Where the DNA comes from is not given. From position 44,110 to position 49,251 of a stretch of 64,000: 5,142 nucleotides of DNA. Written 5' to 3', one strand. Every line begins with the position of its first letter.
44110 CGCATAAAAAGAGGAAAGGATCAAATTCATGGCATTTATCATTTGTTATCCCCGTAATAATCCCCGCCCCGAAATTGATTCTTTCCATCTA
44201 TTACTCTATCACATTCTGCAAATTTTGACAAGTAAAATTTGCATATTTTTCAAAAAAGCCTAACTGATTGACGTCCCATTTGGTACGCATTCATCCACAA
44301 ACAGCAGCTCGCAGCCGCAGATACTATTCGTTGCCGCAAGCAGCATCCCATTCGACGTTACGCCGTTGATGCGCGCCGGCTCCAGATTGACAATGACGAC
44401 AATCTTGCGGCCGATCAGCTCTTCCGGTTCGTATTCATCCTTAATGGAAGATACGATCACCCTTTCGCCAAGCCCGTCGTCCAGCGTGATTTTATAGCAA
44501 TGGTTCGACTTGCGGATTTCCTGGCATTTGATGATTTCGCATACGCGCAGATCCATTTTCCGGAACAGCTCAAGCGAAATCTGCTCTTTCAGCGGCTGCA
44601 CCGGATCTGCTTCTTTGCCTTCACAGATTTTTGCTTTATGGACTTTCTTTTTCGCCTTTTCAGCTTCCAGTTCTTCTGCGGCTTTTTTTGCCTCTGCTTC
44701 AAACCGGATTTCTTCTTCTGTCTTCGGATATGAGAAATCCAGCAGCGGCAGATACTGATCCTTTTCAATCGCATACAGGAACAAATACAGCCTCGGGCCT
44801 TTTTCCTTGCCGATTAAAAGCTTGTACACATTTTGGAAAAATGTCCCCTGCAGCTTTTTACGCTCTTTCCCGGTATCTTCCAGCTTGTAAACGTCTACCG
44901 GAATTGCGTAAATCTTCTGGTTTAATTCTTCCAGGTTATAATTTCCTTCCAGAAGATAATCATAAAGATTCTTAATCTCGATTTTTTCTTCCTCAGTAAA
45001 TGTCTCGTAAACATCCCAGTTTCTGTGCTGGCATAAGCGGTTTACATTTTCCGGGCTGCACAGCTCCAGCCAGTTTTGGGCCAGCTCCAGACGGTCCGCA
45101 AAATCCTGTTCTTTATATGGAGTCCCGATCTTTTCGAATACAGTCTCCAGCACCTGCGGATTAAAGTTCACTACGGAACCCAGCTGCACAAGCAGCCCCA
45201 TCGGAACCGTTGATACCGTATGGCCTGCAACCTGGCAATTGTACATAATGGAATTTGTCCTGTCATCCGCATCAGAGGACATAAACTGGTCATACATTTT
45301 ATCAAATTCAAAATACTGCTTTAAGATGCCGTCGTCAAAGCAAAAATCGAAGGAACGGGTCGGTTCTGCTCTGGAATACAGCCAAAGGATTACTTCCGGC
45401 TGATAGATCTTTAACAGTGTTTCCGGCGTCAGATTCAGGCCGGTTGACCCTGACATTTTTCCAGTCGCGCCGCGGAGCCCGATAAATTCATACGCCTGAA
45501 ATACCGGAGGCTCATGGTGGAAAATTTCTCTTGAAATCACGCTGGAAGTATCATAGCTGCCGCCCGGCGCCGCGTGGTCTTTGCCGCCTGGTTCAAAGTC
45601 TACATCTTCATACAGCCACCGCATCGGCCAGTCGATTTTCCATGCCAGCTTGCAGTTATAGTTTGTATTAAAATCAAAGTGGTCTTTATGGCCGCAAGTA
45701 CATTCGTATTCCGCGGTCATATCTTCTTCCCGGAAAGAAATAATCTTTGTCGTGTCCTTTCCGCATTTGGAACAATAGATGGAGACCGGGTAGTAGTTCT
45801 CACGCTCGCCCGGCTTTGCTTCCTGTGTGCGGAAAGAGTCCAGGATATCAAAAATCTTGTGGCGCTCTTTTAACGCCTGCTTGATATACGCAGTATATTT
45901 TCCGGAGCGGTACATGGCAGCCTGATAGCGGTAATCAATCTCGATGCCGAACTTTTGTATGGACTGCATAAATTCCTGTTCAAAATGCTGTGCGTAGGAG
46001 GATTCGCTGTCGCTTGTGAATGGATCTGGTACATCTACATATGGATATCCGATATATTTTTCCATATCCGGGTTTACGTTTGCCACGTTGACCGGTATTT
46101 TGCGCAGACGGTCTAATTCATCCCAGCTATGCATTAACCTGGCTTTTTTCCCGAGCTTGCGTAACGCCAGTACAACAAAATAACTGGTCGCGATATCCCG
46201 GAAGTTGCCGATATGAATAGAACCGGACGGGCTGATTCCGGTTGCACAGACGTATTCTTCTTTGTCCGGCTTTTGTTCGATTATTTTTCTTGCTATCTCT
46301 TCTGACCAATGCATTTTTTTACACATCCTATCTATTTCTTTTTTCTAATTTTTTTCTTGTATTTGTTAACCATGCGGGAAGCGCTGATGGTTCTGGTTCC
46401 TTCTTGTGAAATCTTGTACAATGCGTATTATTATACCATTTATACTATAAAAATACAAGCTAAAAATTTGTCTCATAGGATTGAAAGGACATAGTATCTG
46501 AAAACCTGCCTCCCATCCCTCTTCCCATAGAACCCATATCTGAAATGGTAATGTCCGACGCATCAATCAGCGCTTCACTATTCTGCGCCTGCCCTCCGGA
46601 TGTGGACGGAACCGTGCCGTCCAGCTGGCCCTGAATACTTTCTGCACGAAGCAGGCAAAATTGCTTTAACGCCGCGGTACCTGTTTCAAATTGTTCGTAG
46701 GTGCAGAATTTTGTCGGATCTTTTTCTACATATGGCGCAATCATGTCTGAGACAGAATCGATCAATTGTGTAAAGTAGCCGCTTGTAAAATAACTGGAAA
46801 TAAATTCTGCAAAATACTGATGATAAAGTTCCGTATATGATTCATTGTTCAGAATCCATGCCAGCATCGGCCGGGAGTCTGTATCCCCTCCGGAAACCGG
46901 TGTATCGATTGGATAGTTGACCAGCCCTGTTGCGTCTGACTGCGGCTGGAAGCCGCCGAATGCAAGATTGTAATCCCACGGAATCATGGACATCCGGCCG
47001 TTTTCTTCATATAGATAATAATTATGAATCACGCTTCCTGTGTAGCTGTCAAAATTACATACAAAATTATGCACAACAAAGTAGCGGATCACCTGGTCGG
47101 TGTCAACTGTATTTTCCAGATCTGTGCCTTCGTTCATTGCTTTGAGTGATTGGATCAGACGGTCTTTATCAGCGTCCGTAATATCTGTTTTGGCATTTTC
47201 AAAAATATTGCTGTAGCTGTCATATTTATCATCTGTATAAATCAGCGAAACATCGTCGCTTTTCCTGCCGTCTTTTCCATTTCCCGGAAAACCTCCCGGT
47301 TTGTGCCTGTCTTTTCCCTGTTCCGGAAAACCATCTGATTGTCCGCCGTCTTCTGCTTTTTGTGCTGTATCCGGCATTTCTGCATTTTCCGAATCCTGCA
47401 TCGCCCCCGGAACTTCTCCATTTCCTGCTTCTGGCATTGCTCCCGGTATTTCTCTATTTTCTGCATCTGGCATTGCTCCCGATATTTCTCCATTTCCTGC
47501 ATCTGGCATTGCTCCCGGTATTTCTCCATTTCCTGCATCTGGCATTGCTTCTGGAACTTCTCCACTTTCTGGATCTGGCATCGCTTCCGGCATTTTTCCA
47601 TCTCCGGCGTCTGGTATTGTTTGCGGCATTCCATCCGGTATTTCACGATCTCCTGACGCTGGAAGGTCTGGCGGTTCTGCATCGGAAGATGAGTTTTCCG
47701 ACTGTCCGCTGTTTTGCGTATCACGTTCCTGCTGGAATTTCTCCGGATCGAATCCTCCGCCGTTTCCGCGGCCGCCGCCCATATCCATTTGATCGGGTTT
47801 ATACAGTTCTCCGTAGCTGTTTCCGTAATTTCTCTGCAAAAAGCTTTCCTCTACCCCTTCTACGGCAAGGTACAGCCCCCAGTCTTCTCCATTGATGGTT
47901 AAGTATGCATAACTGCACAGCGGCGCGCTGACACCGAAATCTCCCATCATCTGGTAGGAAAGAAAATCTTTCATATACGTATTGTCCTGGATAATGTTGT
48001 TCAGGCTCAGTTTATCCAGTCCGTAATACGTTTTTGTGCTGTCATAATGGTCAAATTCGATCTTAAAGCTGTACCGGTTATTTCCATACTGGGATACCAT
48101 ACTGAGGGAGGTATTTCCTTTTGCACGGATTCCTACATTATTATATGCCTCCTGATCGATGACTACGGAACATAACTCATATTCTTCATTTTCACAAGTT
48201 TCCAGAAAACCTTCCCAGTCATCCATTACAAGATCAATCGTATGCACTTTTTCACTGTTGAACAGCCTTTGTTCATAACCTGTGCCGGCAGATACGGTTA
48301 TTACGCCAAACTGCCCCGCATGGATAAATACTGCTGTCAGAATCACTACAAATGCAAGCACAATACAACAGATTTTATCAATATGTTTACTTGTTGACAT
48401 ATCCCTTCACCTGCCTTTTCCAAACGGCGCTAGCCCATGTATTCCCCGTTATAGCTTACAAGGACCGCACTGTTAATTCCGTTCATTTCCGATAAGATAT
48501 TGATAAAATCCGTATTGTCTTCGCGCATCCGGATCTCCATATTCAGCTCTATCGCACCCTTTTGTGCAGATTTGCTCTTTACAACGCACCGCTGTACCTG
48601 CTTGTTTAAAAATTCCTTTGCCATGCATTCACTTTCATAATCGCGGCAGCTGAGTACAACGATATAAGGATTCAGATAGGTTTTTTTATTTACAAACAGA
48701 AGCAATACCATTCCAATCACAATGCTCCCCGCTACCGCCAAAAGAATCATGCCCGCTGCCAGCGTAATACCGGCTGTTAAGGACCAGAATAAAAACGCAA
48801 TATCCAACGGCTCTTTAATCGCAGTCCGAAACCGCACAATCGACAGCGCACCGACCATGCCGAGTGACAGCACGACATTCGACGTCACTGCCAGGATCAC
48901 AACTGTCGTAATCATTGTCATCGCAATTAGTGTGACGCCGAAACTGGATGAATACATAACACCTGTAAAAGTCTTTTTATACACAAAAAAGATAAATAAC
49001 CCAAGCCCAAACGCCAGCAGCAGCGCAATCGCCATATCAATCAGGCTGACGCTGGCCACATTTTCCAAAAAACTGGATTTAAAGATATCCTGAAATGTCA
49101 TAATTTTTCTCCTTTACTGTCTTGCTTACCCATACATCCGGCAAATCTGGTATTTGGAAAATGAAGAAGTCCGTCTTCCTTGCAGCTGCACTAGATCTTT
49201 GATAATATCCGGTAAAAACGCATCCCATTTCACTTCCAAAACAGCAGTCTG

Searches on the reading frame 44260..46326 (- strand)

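Call 22: search_protein_families(library=pfam, proteins=[window:44260-46326:-], max_evalue=0.001)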
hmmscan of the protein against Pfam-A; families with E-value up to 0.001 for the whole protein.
window:44260-46326:- (688 aa): 2 families
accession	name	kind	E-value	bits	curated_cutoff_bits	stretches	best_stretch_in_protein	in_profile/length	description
PF01921.24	tRNA-synt_1f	-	8.4e-116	387.2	27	1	5-363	1-355/360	tRNA synthetases class I (K)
PF01588.26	tRNA_bind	-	1.6e-19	70.2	27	1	593-685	1-95/96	Putative tRNA binding domain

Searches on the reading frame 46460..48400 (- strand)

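Call 22: search_protein_families(library=pfam, proteins=[window:46460-48400:-], max_evalue=0.001)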
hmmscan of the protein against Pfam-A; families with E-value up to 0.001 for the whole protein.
window:46460-48400:- (646 aa): 1 family
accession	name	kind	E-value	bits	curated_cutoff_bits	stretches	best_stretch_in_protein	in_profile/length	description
PF08757.17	CotH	-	2.6e-64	218.2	23.8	2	383-588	113-321/322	CotH kinase protein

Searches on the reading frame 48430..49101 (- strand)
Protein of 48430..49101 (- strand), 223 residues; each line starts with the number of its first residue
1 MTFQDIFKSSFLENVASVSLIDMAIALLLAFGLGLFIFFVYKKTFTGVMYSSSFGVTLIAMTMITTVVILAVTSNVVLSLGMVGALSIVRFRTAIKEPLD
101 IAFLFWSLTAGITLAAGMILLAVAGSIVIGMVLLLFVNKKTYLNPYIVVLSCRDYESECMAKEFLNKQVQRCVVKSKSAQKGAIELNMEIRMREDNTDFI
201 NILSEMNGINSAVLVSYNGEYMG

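Call 22: search_protein_families(library=pfam, proteins=[window:48430-49101:-], max_evalue=0.001)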
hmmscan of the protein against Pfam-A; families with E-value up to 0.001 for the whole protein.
window:48430-49101:- (223 aa): 1 family
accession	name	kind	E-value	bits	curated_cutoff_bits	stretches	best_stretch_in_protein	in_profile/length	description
PF16316.10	DUF4956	-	1.2e-06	28.9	30.6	1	51-137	19-108/169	Domain of unknown function (DUF4956)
